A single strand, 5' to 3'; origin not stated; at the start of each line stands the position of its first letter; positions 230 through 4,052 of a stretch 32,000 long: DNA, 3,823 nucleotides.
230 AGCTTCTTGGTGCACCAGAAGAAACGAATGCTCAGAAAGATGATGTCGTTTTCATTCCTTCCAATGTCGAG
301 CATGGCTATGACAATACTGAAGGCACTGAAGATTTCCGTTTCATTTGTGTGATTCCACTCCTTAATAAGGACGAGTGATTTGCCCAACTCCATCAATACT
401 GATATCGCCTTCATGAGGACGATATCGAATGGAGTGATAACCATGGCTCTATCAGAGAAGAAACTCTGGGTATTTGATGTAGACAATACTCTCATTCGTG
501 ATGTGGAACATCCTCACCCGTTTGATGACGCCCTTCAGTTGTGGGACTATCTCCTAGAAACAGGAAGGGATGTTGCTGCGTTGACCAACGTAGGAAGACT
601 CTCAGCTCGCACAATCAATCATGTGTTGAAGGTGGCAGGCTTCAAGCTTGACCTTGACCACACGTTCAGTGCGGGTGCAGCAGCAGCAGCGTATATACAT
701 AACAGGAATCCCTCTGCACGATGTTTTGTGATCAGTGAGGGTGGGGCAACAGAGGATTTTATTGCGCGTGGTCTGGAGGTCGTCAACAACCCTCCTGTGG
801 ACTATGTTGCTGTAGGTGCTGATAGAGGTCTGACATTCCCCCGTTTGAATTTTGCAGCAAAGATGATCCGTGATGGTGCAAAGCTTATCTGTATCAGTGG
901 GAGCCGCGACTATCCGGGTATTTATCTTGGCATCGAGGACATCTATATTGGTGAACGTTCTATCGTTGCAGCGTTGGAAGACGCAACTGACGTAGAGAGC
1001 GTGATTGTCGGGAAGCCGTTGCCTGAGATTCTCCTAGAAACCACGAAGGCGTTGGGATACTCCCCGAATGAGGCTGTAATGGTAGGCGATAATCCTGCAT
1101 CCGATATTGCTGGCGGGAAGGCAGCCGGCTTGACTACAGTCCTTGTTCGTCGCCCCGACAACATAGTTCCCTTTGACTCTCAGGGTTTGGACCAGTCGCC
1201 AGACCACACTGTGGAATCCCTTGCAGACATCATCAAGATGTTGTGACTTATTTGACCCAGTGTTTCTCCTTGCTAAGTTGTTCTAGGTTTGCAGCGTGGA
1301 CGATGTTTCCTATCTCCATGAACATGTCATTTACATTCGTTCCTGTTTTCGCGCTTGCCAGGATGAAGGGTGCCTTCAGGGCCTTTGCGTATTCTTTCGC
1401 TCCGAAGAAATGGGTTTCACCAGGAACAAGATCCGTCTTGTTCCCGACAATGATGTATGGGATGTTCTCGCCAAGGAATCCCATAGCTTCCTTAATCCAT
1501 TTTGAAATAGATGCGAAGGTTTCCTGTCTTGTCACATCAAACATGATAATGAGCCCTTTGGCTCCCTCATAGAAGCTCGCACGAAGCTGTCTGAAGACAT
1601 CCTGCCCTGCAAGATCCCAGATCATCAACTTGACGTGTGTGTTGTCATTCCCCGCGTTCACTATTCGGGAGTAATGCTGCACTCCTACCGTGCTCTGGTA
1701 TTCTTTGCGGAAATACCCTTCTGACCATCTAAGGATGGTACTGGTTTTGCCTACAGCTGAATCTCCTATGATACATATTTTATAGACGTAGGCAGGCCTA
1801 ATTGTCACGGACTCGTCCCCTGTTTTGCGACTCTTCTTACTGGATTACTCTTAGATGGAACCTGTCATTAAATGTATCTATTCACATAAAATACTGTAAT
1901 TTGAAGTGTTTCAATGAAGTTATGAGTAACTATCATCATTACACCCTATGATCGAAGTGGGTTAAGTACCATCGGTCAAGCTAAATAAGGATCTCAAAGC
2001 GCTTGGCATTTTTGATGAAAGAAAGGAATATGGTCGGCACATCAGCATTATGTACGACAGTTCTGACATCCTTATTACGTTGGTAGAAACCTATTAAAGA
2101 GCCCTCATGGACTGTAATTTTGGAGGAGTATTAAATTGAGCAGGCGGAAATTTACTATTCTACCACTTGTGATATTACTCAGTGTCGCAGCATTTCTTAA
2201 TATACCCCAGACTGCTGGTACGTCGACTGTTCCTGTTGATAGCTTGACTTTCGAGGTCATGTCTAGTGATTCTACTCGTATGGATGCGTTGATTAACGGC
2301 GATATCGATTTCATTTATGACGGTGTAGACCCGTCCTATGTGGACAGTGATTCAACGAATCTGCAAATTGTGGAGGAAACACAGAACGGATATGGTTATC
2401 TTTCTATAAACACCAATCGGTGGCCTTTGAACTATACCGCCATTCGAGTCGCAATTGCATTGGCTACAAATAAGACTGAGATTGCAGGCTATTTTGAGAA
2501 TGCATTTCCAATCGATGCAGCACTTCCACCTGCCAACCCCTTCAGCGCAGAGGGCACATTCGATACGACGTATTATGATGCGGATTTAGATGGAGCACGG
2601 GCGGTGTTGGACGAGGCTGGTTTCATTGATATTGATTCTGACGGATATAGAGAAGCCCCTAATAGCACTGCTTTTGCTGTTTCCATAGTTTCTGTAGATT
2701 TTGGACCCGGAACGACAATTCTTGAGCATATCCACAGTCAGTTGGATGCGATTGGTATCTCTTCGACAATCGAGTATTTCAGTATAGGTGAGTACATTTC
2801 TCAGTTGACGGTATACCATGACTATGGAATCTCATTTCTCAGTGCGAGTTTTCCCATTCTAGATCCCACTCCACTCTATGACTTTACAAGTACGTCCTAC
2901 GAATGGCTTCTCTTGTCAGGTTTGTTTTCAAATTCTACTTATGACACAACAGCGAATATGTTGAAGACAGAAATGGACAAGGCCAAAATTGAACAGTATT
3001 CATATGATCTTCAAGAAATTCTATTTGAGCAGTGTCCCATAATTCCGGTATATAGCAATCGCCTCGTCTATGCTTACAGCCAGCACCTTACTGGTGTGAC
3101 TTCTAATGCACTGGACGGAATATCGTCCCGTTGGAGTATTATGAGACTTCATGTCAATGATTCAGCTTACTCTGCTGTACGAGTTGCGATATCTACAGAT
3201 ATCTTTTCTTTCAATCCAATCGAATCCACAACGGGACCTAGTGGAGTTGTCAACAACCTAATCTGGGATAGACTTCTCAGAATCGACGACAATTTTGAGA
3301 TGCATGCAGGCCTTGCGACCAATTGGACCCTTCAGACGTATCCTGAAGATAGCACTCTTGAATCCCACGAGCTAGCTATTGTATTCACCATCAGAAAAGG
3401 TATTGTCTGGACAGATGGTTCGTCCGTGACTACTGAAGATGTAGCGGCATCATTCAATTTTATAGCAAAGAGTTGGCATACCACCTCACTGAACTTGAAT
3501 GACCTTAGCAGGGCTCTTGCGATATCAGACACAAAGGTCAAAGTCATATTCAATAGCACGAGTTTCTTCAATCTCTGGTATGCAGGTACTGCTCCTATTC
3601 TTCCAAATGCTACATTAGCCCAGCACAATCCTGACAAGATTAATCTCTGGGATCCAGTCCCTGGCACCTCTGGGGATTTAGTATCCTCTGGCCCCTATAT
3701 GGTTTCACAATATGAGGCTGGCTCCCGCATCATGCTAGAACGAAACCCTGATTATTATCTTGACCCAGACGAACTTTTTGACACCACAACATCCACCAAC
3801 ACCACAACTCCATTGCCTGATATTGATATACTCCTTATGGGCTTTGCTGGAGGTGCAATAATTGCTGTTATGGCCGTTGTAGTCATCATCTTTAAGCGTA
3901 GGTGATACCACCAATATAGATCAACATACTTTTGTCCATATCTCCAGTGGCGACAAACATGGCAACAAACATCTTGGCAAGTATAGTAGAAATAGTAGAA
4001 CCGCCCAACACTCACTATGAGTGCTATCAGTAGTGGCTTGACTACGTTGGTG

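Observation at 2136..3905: Circularly permuted family-5 solute-binding protein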

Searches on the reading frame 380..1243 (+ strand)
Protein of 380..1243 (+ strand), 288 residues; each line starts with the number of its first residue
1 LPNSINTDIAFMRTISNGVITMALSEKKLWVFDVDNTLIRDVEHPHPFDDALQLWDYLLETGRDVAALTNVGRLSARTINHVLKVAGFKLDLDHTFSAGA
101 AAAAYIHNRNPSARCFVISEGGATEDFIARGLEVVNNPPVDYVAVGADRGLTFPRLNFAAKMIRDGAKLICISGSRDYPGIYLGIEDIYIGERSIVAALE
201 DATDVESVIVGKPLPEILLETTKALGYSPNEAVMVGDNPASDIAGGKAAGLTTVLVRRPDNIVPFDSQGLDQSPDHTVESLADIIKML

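Call 12: search_protein_families(library=pfam, proteins=[window:380-1243:+], max_evalue=0.001)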
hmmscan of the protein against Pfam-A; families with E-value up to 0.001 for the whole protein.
window:380-1243:+ (288 aa): 4 families
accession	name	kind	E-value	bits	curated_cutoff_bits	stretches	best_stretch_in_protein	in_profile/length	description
PF00702.32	Hydrolase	-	7e-16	59.6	26.4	1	28-250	2-191/191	haloacid dehalogenase-like hydrolase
PF13242.12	Hydrolase_like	-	2.4e-14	53.4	22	1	210-283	2-74/75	HAD-hyrolase-like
PF13344.12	Hydrolase_6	-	9.4e-12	45.3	27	1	30-132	1-100/101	Haloacid dehalogenase-like hydrolase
PF13419.12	HAD_2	-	9.2e-09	36.1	23.8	1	207-256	130-178/178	Haloacid dehalogenase-like hydrolase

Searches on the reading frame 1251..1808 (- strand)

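Call 12: search_protein_families(library=pfam, proteins=[window:1251-1808:-], max_evalue=0.001)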
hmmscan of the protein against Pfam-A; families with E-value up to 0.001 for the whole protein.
window:1251-1808:- (186 aa): 4 families
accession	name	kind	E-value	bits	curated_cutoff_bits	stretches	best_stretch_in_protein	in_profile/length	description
PF00071.28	Ras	-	5.9e-44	149.9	21.6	1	10-168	1-158/162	Ras family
PF08477.19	Roc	-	1.1e-30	106.8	27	1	10-126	1-119/119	Ras of Complex, Roc, domain of DAPkinase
PF00025.27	Arf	-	5.8e-09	36.1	22.3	1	9-128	15-128/174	ADP-ribosylation factor family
PF01926.29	MMR_HSR1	-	0.00067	20.2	21.9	1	10-124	1-113/113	50S ribosome-binding GTPase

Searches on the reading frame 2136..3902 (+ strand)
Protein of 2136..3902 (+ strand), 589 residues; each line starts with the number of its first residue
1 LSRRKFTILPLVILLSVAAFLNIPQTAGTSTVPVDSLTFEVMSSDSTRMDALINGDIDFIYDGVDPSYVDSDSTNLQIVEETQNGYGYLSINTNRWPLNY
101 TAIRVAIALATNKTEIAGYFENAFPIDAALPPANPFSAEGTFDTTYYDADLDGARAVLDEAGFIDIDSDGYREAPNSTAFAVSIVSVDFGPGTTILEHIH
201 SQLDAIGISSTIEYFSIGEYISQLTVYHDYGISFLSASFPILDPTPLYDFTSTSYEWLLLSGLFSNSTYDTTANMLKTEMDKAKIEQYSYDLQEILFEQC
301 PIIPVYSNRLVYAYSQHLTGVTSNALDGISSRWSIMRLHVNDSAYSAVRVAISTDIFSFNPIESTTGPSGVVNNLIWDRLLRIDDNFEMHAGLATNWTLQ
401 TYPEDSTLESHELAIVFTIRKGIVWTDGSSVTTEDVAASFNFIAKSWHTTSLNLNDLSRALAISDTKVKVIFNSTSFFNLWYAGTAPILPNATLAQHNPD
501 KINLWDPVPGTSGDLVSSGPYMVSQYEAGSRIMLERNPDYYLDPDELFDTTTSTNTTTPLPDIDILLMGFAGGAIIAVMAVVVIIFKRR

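Call 4: search_protein_families(library=pfam, proteins=[window:2136-3902:+], max_evalue=1)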
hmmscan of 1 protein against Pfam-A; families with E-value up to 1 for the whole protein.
window:2136-3902:+ (589 aa): 1 family
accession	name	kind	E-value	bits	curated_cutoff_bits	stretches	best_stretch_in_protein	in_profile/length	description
PF00496.27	SBP_bac_5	-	2.1e-47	162.4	32.4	2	31-254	145-363/368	Bacterial extracellular solute-binding proteins, family 5 Middle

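Call 8: find_homologous_proteins(query=window:2136-3902:+, region=1-589)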
Query window:2136-3902:+, residues 1-589 (589 aa): 7 proteins with E <= 0.001 among 8000 candidates. Only proteins of 323 to 1031 residues were searched: fused or split forms outside these lengths cannot appear, so this answer is no evidence that the protein stands alone or is whole; lengths 'longer' or 'shorter' looks for them.
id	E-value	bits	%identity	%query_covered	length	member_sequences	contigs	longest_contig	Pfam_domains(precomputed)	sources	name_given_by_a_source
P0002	0.0e+0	1287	100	98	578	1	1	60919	PF00496.28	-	-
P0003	8.8e-186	637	52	100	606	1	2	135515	PF00496.28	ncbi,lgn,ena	-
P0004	5.3e-122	427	41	90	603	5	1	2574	PF00496.28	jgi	-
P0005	9.1e-74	268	31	99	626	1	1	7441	PF00496.28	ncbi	-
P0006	4.6e-5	41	22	47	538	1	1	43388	PF00496.28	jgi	jgi:peptide/nickel transport system substrate-binding protein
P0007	1.3e-4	39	19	50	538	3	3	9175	PF00496.28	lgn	-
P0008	6.1e-4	37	24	25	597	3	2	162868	PF00496.28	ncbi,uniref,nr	ncbi:peptide ABC transporter substrate-binding protein [Methylobacterium aquaticum]|uniref:Peptide A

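Call 9: search_protein_families(library=pfam, proteins=[P0003, P0004, P0005, P0006], max_evalue=0.1)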
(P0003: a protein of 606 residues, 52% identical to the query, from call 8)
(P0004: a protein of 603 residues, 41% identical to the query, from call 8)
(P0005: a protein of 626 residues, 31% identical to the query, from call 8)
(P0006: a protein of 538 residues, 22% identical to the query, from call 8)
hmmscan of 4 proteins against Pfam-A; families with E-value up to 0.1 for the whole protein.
P0003 (606 aa): 2 families
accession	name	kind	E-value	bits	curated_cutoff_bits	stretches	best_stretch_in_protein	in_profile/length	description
PF00496.27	SBP_bac_5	-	8.8e-51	173.6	32.4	2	36-250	149-356/368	Bacterial extracellular solute-binding proteins, family 5 Middle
PF03903.18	Phage_T4_gp36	-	0.0052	17.2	26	1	418-479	62-122/131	Phage T4 tail fibre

P0004 (603 aa): 1 family
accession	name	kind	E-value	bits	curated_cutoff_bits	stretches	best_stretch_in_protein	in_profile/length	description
PF00496.27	SBP_bac_5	-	2e-42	146.1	32.4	2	36-262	146-365/368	Bacterial extracellular solute-binding proteins, family 5 Middle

P0005 (626 aa): 1 family
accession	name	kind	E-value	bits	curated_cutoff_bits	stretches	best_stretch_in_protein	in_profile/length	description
PF00496.27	SBP_bac_5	-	4.2e-52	177.9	32.4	2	45-272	146-364/368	Bacterial extracellular solute-binding proteins, family 5 Middle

P0006 (538 aa): 1 family
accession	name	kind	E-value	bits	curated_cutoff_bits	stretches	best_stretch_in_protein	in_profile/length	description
PF00496.27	SBP_bac_5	-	2.1e-91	307.3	32.4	1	84-452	1-365/368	Bacterial extracellular solute-binding proteins, family 5 Middle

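Call 47: list_cluster_members(proteins=[P0003, P0005, P0012, P0018, P0031, P0059, P0078, P0115, P0128, P0153])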
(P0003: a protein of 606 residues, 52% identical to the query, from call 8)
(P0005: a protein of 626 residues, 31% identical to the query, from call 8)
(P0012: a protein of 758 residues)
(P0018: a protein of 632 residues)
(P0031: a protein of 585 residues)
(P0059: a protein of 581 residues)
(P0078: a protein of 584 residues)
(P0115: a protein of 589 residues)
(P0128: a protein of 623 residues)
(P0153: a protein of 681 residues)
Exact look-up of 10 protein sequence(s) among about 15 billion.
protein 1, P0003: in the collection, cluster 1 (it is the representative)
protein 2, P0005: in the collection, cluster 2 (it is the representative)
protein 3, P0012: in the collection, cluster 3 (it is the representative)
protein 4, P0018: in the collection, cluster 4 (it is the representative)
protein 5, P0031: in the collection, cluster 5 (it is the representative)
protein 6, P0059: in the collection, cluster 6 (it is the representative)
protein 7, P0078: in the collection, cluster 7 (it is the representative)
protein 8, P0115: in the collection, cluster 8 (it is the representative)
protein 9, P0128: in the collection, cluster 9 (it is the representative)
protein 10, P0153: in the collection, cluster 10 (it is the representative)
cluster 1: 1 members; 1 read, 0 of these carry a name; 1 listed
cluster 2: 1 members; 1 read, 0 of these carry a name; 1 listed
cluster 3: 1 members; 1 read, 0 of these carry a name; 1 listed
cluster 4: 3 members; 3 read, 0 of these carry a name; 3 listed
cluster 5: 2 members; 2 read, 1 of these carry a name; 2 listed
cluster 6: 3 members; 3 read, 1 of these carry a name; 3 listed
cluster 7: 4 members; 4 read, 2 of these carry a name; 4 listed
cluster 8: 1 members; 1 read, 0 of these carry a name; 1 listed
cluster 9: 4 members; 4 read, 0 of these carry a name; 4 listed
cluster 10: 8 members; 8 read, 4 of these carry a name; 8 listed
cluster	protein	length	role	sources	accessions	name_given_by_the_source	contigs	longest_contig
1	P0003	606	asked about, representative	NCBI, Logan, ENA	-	-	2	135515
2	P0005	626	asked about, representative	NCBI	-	-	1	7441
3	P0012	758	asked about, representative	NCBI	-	-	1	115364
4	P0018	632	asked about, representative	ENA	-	-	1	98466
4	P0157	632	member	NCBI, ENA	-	-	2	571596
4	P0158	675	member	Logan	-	-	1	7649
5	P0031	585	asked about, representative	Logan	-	-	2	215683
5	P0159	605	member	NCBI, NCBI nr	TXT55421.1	MAG: putative Dipeptide-binding protein DppE [Candidatus Thorarchaeota archaeon]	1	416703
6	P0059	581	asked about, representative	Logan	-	-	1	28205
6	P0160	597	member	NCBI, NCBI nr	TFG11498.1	hypothetical protein EU537_12150 [Candidatus Thorarchaeota archaeon] | MAG: hypothetical protein EU537_12150 [Candidatus Thorarchaeota archaeon]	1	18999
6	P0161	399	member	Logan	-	-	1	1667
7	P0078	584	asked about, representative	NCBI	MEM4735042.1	MAG: ABC transporter substrate-binding protein [Candidatus Thorarchaeota archaeon]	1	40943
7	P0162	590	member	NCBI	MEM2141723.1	MAG: ABC transporter substrate-binding protein [Candidatus Thorarchaeota archaeon]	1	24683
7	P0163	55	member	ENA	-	-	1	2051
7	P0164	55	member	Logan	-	-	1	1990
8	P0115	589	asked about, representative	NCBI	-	-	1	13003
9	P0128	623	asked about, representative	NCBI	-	-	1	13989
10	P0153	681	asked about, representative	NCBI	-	-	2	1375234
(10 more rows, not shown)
